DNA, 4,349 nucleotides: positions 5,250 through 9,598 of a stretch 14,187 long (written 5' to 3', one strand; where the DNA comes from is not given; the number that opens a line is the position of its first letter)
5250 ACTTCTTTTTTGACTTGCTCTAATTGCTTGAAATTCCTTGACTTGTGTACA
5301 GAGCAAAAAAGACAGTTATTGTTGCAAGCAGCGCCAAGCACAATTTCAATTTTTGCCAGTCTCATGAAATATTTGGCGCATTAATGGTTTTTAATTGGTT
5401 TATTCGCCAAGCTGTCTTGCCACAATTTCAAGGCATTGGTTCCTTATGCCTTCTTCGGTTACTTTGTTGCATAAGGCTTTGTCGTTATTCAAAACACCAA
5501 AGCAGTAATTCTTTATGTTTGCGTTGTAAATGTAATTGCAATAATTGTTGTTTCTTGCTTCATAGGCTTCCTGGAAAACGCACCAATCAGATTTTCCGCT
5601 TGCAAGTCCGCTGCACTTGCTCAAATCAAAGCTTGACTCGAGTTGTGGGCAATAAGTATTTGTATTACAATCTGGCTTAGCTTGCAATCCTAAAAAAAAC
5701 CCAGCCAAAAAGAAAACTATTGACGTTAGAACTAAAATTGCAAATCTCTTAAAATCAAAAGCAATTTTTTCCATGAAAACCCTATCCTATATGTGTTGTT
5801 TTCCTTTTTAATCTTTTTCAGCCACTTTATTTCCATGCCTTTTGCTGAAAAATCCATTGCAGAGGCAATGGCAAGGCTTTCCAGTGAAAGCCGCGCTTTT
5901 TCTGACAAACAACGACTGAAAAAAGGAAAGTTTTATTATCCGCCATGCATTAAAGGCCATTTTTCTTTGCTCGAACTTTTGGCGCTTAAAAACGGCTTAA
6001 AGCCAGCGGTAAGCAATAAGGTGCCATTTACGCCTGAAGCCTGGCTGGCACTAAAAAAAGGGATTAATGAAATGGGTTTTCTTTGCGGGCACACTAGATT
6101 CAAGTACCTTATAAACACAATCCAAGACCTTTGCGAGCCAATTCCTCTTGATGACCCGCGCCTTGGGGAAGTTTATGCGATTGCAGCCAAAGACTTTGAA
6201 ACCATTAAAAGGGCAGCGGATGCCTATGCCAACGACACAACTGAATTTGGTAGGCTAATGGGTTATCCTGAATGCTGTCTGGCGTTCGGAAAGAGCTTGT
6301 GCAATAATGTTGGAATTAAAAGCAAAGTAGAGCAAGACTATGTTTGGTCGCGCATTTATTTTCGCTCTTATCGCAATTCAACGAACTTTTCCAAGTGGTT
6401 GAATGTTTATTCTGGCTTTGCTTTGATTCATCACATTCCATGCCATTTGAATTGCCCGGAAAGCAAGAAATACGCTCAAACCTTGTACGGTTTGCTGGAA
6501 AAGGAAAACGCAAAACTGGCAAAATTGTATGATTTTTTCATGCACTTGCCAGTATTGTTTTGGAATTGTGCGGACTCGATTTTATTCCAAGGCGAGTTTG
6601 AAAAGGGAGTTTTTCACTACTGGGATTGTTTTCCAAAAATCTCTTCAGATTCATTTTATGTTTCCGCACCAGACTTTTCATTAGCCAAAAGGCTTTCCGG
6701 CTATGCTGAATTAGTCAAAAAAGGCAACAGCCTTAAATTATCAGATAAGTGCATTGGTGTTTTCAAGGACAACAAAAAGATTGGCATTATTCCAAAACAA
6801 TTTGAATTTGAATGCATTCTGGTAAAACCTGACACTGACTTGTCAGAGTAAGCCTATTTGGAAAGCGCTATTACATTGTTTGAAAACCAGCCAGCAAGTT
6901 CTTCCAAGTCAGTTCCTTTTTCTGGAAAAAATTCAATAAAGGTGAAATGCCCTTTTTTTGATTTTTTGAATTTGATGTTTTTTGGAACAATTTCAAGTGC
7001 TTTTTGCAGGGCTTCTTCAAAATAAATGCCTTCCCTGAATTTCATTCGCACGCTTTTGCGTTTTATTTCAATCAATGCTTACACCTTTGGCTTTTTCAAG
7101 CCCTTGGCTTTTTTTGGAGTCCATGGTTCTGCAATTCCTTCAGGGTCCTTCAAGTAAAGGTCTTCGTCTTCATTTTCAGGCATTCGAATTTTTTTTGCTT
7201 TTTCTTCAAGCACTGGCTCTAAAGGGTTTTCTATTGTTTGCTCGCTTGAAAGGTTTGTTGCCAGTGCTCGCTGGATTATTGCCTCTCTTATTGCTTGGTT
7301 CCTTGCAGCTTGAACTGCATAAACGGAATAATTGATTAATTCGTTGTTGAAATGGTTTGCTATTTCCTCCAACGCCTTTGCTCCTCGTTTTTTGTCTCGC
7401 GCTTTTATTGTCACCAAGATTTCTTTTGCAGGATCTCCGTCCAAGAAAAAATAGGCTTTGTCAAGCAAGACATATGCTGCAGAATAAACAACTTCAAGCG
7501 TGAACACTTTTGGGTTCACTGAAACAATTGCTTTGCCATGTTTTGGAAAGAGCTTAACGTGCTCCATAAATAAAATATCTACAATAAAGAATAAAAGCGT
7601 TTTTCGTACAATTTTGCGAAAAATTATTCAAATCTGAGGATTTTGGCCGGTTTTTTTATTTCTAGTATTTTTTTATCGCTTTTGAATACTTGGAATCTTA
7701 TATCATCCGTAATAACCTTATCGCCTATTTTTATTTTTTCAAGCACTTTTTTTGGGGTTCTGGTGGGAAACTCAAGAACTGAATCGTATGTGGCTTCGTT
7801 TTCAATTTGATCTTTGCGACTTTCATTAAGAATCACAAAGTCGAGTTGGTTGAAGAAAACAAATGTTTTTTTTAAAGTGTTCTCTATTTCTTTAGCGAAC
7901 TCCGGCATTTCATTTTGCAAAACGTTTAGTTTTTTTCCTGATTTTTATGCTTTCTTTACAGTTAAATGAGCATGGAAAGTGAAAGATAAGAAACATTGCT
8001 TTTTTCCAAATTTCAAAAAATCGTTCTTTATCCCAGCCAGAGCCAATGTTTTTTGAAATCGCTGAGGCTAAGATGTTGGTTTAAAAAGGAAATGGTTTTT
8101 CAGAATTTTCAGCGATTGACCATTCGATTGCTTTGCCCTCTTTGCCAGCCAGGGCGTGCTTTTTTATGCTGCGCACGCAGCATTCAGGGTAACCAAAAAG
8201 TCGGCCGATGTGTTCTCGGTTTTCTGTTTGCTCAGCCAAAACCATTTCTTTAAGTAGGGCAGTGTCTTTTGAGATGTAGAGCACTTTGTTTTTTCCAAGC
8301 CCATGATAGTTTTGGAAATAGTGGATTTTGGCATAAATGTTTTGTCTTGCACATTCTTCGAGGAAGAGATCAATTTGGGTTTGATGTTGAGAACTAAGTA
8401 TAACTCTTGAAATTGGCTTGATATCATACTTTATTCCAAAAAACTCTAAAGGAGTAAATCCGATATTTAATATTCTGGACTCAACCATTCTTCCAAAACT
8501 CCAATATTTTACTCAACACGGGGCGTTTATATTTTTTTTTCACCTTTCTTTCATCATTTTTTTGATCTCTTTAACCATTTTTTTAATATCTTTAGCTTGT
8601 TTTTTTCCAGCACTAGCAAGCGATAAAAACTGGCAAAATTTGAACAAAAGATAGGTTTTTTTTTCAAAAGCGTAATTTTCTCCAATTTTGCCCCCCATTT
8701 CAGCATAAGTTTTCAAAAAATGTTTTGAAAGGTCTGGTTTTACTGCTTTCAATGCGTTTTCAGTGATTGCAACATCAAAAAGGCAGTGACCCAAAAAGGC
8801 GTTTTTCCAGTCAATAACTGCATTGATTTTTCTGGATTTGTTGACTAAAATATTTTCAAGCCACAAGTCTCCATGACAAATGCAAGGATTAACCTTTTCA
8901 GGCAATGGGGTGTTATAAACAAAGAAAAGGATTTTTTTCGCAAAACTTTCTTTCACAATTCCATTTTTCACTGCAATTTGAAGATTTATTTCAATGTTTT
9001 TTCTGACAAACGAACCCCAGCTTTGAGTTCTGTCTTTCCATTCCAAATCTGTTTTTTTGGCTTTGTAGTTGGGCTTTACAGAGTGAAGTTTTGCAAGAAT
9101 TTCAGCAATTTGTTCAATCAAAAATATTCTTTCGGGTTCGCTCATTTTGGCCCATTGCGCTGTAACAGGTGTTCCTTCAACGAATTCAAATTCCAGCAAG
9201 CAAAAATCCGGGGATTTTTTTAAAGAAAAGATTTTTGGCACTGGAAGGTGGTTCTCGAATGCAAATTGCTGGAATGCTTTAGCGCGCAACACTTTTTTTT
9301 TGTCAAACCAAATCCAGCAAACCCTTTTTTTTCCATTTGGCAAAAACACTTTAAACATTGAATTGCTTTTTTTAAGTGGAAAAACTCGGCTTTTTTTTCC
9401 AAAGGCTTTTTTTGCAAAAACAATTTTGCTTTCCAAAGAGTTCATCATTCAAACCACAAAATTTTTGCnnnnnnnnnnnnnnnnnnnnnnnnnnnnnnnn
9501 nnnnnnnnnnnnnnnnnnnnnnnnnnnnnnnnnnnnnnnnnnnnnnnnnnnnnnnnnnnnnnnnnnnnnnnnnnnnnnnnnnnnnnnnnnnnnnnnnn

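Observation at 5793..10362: Three local paralogues of an uncharacterised G[YF]PECC ... H-x-PC-x3-C protein family next to the rSAM locus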

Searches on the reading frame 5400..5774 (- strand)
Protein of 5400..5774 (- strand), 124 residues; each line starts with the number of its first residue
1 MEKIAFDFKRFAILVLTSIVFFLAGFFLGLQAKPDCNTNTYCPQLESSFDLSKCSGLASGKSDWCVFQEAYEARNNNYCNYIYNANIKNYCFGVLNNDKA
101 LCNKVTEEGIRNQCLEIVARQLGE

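Call 3: search_protein_families(library=pfam, proteins=[window:5400-5774:-], max_evalue=1)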
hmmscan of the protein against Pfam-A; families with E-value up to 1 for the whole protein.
window:5400-5774:- (124 aa): 1 family
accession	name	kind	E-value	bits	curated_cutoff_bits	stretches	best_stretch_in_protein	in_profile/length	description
PF14143.11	YrhC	-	0.021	15.3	27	1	1-40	3-42/72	YrhC-like protein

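Call 4: search_protein_families(library=ncbifam, proteins=[window:5400-5774:-], max_evalue=1)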
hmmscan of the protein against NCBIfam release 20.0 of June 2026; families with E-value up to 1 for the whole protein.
window:5400-5774:- (124 aa): 1 family
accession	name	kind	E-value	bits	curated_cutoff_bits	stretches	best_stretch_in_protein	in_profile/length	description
NF045771.1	MPN454_MG319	equivalog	0.074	13.3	60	1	8-44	9-45/133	MG319/MPN454 family protein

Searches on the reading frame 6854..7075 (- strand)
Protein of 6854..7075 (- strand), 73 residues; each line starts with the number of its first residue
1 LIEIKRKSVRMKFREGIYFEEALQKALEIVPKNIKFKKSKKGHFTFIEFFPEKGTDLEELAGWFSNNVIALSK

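Call 3: search_protein_families(library=pfam, proteins=[window:6854-7075:-], max_evalue=1)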
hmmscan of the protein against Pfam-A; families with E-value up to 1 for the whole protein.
window:6854-7075:- (73 aa): 1 family
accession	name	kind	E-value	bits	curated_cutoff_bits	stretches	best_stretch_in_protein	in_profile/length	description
PF18958.6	DUF5700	-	0.029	14.2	25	1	11-56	67-110/283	Putative zinc dependent peptidase (DUF5700)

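Call 4: search_protein_families(library=ncbifam, proteins=[window:6854-7075:-], max_evalue=1)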
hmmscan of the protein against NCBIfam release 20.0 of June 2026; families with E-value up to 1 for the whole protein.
window:6854-7075:- (73 aa): 3 families
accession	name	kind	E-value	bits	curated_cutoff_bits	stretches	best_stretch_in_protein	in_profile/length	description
NF038315.1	HxsD_rel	equivalog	0.0008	19.6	41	1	12-73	2-62/62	HxsD-like protein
NF000450.2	bla-B1-FLAV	exception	0.062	12.8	450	1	8-69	115-173/242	subclass B1 metallo-beta-lactamase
TIGR03976.1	chp_LLNDYxLRE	equivalog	0.097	13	50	1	15-70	3-61/90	His-Xaa-Ser system protein HxsD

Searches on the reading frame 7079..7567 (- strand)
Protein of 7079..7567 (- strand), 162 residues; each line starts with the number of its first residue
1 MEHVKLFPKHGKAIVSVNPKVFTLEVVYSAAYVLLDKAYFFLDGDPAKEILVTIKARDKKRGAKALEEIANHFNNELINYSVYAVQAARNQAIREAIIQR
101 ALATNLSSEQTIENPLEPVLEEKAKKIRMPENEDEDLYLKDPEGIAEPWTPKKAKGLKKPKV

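Call 3: search_protein_families(library=pfam, proteins=[window:7079-7567:-], max_evalue=1)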
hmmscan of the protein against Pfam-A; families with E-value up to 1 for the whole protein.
window:7079-7567:- (162 aa): 2 families
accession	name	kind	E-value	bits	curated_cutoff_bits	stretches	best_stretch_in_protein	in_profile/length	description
PF04368.18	DUF507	-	0.084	13.3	24.7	1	64-139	6-79/182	Protein of unknown function (DUF507)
PF10674.14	Ycf54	-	0.24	12.1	25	0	113-161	16-64/92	Ycf54 protein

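Call 4: search_protein_families(library=ncbifam, proteins=[window:7079-7567:-], max_evalue=1)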
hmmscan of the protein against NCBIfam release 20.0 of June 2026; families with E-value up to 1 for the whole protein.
window:7079-7567:- (162 aa): 3 families
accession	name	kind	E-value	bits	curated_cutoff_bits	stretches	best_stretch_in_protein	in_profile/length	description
TIGR03976.1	chp_LLNDYxLRE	equivalog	5.5e-15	55.5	50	1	20-105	4-87/90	His-Xaa-Ser system protein HxsD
NF010470.0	PRK13895.1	subfamily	0.017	14.8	139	1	50-128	28-101/144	conjugal transfer protein TraM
NF010220.0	PRK13678.2-3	equivalog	0.088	13.2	111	1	34-85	28-78/84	hypothetical protein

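Call 83: search_protein_families(library=padloc, proteins=[window:7079-7567:-], max_evalue=0.001)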
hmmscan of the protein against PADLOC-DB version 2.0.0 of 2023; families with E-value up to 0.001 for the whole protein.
window:7079-7567:- (162 aa): 0 families

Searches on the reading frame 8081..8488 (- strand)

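Call 3: search_protein_families(library=pfam, proteins=[window:8081-8488:-], max_evalue=1)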
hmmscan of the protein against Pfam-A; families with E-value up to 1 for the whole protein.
window:8081-8488:- (135 aa): 2 families
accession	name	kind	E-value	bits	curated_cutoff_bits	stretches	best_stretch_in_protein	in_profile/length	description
PF04467.17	DUF483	-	0.00015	22.2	25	1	91-117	35-61/122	Protein of unknown function (DUF483)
PF13518.12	HTH_28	-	0.044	14.3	25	1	85-115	9-39/52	Helix-turn-helix domain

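Call 4: search_protein_families(library=ncbifam, proteins=[window:8081-8488:-], max_evalue=1)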
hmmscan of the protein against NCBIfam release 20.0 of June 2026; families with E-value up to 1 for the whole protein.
window:8081-8488:- (135 aa): 0 families

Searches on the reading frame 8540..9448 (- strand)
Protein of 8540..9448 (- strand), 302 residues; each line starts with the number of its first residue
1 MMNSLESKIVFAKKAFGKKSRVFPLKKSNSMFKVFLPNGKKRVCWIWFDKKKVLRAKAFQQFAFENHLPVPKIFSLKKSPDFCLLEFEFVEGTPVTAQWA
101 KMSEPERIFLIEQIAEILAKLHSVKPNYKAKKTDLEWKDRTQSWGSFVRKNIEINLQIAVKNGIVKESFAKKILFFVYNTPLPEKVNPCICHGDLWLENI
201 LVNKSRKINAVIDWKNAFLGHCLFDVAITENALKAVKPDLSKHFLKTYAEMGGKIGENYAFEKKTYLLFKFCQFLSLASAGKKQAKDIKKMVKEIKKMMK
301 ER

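Call 3: search_protein_families(library=pfam, proteins=[window:8540-9448:-], max_evalue=1)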
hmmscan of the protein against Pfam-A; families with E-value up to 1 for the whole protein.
window:8540-9448:- (302 aa): 8 families
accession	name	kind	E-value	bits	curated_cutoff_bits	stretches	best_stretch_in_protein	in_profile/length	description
PF01636.29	APH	-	1.2e-21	78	23.2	1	53-230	37-210/239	Phosphotransferase enzyme family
PF03881.20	Fructosamin_kin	-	4.3e-10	39.7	22.4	1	139-295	139-285/288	Fructosamine kinase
PF07914.17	DUF1679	-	3.4e-06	26.6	24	1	63-252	127-342/414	Uncharacterized oxidoreductase dhs-27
PF01633.27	Choline_kinase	-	4.1e-06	26.8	29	1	88-233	71-209/300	Choline/ethanolamine kinase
PF02958.26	EcKL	-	0.00036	20.4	22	1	189-249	216-282/294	Ecdysteroid kinase-like family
PF19974.5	TCAD9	-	0.0021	17.7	40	1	190-240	299-350/429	Ternary complex associated domain 9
PF21370.4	PAS_GdpP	-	0.01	16.6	27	1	209-246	22-59/90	Cyclic-di-AMP phosphodiesterase GdpP-like, PAS domain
PF22950.1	DUF7026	-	0.02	15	28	0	95-112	27-44/50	Domain of unknown function (DUF7026)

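Call 4: search_protein_families(library=ncbifam, proteins=[window:8540-9448:-], max_evalue=1)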
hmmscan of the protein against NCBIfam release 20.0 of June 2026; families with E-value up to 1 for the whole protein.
window:8540-9448:- (302 aa): 27 families (the best 25 are shown)
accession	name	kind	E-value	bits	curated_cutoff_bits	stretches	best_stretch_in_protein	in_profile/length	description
NF033068.1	APH_3p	equivalog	2e-13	50.4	205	1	64-249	60-236/255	APH(3') family aminoglycoside O-phosphotransferase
NF003558.0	PRK05231.1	equivalog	6.7e-10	38.4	271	1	111-233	117-231/322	homoserine kinase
NF041256.1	GntI_guanitoxin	equivalog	3.7e-09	36.3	357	1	88-248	87-231/282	guanitoxin biosynthesis pre-guanitoxin N-oxide kinase GntI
NF033059.2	APH_3p_I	exception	7.1e-09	35.4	400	1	64-249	71-248/267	APH(3')-I family aminoglycoside O-phosphotransferase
TIGR00938.1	thrB_alt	equivalog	4.7e-07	29.4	255.9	1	112-233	119-231/307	homoserine kinase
NF000241.1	MPH_3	exception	1.4e-05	24.5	500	1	107-257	114-254/293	Mph(E)/Mph(G) family macrolide 2'-phosphotransferase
NF032897.1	APH_3p_V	exception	8.3e-05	22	450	1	68-235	67-226/264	APH(3')-V family aminoglycoside O-phosphotransferase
NF000508.1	APH_2pp_Ia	exception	9.7e-05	22.1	600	1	57-250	43-230/277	aminoglycoside O-phosphotransferase APH(2'')-Ia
NF012158.1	macrolide_MphE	exception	0.00015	21.1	640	1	111-256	118-253/294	Mph(E) family macrolide 2'-phosphotransferase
TIGR02172.1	Fb_sc_TIGR02172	paralog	0.00026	20.9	228.2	1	48-229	34-192/226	TIGR02172 family protein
NF038156.1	lant_syn_V_LxmK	equivalog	0.00033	19.8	315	1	51-130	55-132/347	class V lanthionine synthetase subunit LxmK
NF000254.1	macrolide_MphA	exception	0.00053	19.5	550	1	189-267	195-270/293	Mph(A) family macrolide 2'-phosphotransferase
NF033692.1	APH_2pp_I_a_f_h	exception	0.00088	18.8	475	1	48-251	48-243/290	APH(2'')-Ia/If/Ih family aminoglycoside O-phosphotransferase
TIGR03724.2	arch_bud32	equivalog_domain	0.00097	18.7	125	0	64-124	51-104/193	KEOPS complex kinase/ATPase Bud32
NF041446.1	APH_2pp_Ii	exception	0.00097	18.7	625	1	48-254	50-248/297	aminoglycoside O-phosphotransferase APH(2'')-Ii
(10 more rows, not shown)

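Call 83: search_protein_families(library=padloc, proteins=[window:8540-9448:-], max_evalue=0.001)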
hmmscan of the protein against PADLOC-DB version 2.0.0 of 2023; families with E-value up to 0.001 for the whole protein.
window:8540-9448:- (302 aa): 0 families
